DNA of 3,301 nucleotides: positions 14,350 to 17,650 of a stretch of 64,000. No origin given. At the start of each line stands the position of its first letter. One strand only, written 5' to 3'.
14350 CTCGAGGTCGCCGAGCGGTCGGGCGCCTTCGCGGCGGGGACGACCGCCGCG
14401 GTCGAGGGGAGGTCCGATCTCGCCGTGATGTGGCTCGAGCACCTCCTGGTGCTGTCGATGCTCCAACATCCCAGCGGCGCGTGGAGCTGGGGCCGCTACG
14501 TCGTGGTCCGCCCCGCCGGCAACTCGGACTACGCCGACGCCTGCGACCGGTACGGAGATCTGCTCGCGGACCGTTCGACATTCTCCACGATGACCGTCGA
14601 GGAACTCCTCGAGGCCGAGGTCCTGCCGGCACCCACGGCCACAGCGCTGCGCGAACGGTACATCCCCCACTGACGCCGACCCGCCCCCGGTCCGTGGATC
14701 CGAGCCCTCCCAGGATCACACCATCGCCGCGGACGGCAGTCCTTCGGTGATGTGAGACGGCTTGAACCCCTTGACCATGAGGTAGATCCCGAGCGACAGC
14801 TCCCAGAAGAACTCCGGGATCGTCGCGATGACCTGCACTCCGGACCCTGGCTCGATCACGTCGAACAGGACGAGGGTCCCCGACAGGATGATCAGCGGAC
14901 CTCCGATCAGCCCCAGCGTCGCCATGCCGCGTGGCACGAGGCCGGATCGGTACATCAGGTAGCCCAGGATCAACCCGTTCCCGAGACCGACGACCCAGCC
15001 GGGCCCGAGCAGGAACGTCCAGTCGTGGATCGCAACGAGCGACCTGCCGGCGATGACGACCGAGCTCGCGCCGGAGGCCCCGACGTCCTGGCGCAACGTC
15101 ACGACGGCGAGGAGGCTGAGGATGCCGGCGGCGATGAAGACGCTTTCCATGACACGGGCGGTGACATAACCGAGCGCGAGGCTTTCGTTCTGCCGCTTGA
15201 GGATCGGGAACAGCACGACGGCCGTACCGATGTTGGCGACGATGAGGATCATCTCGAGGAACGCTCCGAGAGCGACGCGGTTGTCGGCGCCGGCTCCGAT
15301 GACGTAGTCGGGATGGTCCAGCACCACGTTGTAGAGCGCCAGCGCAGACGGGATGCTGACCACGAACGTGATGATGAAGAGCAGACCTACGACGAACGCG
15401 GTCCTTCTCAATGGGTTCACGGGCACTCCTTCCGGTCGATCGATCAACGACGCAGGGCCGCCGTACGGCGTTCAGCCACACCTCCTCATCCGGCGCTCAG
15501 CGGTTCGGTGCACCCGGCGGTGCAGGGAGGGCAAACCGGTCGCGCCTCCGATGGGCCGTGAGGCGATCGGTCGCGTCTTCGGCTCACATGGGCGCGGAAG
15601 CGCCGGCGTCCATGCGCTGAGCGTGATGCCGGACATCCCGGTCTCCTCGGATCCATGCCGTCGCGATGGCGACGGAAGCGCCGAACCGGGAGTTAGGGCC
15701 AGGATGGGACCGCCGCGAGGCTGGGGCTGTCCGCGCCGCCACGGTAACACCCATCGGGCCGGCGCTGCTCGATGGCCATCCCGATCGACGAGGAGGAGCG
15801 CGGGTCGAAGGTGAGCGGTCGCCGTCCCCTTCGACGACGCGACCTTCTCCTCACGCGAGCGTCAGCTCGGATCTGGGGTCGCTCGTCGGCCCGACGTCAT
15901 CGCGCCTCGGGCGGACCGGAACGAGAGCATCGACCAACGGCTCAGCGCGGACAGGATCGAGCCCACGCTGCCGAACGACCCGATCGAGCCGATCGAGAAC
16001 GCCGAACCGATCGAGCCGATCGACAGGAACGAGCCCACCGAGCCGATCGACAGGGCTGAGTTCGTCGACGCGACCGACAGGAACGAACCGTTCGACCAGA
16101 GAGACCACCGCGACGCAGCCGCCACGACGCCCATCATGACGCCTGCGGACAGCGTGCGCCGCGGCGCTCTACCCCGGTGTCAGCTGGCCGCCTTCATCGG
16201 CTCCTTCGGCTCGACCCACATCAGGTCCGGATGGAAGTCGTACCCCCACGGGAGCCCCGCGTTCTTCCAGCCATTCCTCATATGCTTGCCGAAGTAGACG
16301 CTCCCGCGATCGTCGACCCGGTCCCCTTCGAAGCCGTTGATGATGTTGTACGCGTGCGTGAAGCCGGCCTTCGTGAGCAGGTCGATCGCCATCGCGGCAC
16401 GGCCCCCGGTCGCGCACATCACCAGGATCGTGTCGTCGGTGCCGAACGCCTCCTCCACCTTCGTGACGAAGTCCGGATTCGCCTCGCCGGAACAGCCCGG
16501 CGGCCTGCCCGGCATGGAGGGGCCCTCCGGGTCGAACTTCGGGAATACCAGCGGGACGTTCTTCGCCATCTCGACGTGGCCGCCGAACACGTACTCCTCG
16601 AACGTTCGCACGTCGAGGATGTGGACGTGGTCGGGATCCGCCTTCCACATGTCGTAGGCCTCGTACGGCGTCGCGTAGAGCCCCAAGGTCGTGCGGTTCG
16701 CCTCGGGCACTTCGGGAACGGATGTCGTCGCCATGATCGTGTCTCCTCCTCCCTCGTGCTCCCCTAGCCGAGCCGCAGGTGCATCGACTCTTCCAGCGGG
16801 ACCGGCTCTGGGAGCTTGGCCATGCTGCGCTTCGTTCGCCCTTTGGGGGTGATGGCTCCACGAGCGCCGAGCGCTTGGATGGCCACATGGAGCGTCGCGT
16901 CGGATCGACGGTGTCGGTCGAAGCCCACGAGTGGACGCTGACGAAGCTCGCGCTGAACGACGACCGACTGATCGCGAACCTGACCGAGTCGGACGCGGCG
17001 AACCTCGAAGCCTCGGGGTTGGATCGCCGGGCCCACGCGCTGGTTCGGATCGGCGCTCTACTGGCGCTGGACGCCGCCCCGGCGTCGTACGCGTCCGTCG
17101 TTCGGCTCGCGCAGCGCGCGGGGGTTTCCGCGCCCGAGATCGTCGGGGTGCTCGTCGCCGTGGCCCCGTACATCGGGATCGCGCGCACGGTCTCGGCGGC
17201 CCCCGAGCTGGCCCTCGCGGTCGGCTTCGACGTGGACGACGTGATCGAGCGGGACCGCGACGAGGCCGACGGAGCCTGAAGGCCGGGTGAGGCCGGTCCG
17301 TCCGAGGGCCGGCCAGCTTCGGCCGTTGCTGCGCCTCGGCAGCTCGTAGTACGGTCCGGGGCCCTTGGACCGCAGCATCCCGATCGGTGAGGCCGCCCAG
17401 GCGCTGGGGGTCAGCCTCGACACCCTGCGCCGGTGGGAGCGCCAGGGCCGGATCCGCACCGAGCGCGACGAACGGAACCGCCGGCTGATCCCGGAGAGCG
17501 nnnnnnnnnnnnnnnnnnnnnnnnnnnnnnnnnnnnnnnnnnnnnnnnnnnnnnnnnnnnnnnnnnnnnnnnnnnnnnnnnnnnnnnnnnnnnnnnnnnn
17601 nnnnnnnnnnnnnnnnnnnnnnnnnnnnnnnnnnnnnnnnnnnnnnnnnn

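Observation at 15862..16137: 91-aa ORF with Ser at every third residue for 23 consecutive triplets (SIGSxGS core), family unknown to me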

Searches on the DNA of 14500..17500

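Call 28: search_rna_families(source=window, start=14500, end=17500, threshold=evalue, max_evalue=1)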
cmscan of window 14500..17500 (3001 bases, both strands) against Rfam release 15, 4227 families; matches with E-value up to 1: 0.
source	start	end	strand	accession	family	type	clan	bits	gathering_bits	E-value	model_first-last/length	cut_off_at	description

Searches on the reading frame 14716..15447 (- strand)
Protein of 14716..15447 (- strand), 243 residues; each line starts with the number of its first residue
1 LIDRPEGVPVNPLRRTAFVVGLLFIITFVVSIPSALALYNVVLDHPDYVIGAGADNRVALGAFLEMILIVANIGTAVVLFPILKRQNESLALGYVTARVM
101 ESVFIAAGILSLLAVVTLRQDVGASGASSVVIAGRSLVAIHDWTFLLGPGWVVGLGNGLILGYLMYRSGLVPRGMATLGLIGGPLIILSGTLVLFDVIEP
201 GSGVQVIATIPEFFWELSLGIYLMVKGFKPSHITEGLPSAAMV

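Call 3: search_protein_families(library=pfam, proteins=[window:14716-15447:-], max_evalue=1)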
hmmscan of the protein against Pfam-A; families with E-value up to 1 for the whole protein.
window:14716-15447:- (243 aa): 1 family
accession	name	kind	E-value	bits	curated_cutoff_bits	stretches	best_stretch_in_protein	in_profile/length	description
PF14329.11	DUF4386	-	4.1e-46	158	27.6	1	19-227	1-210/210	Domain of unknown function (DUF4386)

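Call 4: search_protein_families(library=ncbifam, proteins=[window:14716-15447:-], max_evalue=1)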
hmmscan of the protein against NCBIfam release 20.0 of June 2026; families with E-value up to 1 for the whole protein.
window:14716-15447:- (243 aa): 0 families
